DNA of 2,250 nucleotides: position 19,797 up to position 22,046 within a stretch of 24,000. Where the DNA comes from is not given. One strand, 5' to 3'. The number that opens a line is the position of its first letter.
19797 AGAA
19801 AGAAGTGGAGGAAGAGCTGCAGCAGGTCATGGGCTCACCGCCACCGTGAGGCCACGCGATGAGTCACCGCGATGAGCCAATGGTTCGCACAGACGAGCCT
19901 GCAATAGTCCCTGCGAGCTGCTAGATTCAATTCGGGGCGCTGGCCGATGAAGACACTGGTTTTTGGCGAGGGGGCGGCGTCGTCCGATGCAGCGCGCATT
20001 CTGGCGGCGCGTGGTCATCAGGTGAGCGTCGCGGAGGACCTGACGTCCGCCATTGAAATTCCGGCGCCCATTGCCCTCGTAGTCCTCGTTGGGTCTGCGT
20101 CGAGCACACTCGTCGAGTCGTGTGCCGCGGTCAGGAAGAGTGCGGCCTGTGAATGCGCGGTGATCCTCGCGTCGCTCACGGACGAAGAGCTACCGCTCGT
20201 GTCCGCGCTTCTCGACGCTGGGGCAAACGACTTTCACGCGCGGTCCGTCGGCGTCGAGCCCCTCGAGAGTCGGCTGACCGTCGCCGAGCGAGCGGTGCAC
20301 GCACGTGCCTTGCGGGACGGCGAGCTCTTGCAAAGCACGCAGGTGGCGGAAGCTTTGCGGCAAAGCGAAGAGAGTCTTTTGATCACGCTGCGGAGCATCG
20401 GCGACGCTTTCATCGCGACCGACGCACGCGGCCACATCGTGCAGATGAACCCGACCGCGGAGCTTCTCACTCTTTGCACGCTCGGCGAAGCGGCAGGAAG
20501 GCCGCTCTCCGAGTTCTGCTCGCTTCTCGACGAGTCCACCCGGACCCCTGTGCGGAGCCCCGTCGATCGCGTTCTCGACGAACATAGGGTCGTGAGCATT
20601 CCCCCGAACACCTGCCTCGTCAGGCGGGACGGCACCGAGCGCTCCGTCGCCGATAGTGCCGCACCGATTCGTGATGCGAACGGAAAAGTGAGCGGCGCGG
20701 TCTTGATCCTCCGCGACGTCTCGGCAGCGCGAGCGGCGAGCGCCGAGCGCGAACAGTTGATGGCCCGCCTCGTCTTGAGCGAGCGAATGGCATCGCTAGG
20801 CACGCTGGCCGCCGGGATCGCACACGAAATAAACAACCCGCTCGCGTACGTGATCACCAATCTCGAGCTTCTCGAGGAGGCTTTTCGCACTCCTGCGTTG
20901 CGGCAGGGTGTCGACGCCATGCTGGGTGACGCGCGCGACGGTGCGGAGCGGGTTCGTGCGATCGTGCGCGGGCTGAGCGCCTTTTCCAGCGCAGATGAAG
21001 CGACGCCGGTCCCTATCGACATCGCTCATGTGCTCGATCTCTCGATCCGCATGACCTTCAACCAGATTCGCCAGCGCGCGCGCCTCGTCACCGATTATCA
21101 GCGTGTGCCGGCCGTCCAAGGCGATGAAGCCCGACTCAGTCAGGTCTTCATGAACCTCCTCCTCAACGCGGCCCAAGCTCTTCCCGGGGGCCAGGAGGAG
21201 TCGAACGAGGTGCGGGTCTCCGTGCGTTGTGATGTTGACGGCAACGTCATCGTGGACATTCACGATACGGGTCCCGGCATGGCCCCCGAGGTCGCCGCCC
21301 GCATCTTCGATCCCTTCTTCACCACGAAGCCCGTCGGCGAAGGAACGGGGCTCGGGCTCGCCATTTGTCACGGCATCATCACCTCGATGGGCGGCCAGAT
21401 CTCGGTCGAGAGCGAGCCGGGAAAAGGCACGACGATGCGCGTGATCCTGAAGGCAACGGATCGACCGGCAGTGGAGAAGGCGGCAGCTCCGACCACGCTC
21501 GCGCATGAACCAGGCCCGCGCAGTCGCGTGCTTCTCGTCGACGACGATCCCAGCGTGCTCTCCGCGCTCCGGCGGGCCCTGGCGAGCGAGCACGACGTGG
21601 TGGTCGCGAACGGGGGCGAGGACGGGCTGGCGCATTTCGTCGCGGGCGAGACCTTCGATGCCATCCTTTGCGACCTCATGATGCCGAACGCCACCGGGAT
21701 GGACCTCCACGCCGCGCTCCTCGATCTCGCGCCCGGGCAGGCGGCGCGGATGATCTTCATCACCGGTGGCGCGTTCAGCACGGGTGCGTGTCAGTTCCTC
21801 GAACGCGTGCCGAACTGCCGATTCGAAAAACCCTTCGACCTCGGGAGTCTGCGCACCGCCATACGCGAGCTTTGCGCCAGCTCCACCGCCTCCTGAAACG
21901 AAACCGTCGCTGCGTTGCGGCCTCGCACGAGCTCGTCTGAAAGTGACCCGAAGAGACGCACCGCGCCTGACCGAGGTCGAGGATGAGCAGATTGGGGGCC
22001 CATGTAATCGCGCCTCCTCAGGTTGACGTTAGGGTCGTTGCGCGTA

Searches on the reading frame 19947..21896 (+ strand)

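Call 54: search_protein_families(library=ncbifam, max_evalue=1e-8, proteins=[window:19947-21896:+])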
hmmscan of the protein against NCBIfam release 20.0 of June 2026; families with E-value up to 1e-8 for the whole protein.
window:19947-21896:+ (649 aa): 72 families (the best 25 are shown)
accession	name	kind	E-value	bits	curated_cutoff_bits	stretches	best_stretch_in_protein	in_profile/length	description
NF052573.1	HisKinEspAMyxo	equivalog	8.9e-140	467.1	1400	1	146-640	258-747/755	serine histidine kinase EspA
NF052574.1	HisKinEspCMyxo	equivalog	2.9e-127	425.9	1200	1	134-641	287-781/785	serine histidine kinase EspC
NF008468.0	PRK11360.1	equivalog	1e-66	225.6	646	1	132-504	258-609/616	two-component system sensor histidine kinase AtoS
NF038348.1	T2SS_HK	subfamily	6.6e-55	186.6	450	1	318-501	393-571/574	histidine kinase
NF046020.1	HisKinCckABruc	equivalog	4.1e-50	170.5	1000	1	154-642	358-866/868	cell cycle histidine kinase CckA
NF010411.0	PRK13837.1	equivalog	8.4e-49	166.3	647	1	258-546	424-718/828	two-component system VirA-like sensor kinase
NF046026.1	HisKinCckACaul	equivalog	1.1e-46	159.3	1000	1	267-635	285-668/678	cell cycle histidine kinase CckA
NF010076.0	PRK13557.1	subfamily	5e-41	140.7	631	1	226-582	112-473/540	histidine kinase famiy protein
NF007688.0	PRK10364.1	equivalog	5.4e-40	137.5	479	1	264-502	220-450/460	two-component system sensor histidine kinase ZraS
TIGR02956.1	TMAO_torS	equivalog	5.8e-37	127.3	676.5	1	289-644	469-821/967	TMAO reductase system sensor histidine kinase/response regulator TorS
NF041777.1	sens_FixL_Rhizob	equivalog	3e-32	111.9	850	1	130-504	111-482/485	sensor protein FixL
NF047466.1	hybrid_RR_LvrB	exception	3.8e-31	108.6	500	1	252-497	120-370/377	hybrid histidine kinase/response regulator LvrB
NF008543.0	PRK11466.1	equivalog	1.9e-28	98.8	982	1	286-596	446-753/914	TMAO reductase system sensor histidine kinase/response regulator TorS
NF008302.0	PRK11091.1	equivalog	6.8e-28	97.3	838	1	389-643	391-643/779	aerobic respiration two-component sensor histidine kinase ArcB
NF047497.1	HK_LIC_12097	equivalog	7.4e-28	97.3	500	1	266-493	135-357/367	LIC_12097 family sensor histidine kinase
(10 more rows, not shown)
